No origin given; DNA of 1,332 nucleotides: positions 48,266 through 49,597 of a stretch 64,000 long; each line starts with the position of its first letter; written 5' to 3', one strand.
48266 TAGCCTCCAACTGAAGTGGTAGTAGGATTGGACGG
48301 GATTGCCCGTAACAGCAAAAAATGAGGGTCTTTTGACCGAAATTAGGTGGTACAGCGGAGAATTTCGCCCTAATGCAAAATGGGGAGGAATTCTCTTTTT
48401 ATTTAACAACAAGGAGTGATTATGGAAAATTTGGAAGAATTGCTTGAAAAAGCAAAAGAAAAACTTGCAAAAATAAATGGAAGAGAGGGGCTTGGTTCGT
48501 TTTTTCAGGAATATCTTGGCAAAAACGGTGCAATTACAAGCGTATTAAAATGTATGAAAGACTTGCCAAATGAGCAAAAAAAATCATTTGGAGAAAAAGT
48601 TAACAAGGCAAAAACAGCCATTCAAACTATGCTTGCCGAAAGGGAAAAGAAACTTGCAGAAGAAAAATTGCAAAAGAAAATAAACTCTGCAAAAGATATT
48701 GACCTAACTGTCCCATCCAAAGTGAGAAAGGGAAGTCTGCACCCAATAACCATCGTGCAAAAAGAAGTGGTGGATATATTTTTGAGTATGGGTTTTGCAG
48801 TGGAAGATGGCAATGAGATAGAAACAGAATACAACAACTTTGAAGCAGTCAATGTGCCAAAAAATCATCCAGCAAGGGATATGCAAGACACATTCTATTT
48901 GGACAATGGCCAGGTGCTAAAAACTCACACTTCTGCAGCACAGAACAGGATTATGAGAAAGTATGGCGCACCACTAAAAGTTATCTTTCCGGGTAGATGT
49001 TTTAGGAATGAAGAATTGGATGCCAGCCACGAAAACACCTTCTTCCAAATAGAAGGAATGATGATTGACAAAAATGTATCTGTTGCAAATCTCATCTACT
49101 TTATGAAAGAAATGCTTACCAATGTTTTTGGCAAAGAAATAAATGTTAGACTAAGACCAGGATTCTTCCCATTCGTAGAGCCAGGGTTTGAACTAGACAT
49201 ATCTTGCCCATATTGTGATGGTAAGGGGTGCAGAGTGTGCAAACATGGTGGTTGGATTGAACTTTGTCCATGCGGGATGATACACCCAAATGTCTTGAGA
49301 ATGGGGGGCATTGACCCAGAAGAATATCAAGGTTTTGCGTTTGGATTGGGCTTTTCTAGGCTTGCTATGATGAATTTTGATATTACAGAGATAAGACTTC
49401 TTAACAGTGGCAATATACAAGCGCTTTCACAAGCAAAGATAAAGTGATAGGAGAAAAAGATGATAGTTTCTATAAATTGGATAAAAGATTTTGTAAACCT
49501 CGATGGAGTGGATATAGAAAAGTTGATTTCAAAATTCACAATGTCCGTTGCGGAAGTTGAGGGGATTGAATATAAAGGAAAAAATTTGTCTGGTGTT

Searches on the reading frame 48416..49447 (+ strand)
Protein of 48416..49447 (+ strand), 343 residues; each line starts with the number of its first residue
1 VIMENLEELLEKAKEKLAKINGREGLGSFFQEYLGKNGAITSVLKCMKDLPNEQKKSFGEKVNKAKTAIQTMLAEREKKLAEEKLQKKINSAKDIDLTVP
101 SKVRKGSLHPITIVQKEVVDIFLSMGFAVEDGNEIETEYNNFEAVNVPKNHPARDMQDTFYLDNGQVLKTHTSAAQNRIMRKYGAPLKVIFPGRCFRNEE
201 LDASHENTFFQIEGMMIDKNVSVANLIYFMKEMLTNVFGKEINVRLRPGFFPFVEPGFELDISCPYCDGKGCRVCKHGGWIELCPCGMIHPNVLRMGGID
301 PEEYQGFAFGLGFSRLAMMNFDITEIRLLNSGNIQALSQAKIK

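Call 9: search_protein_families(library=pfam, proteins=[window:48416-49447:+], max_evalue=0.01)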
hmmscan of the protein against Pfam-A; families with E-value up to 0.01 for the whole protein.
window:48416-49447:+ (343 aa): 3 families
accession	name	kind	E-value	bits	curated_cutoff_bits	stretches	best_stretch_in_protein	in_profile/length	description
PF01409.25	tRNA-synt_2d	-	1.2e-87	293.9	19.8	1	95-339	2-245/246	tRNA synthetases class II core domain (F)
PF02912.23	Phe_tRNA-synt_N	-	9.8e-18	64.3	22.3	1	32-88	12-68/69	Aminoacyl tRNA synthetase class II, N-terminal domain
PF00152.25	tRNA-synt_2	-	0.00096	18.7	25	1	193-240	98-143/308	tRNA synthetases class II (D, K and N)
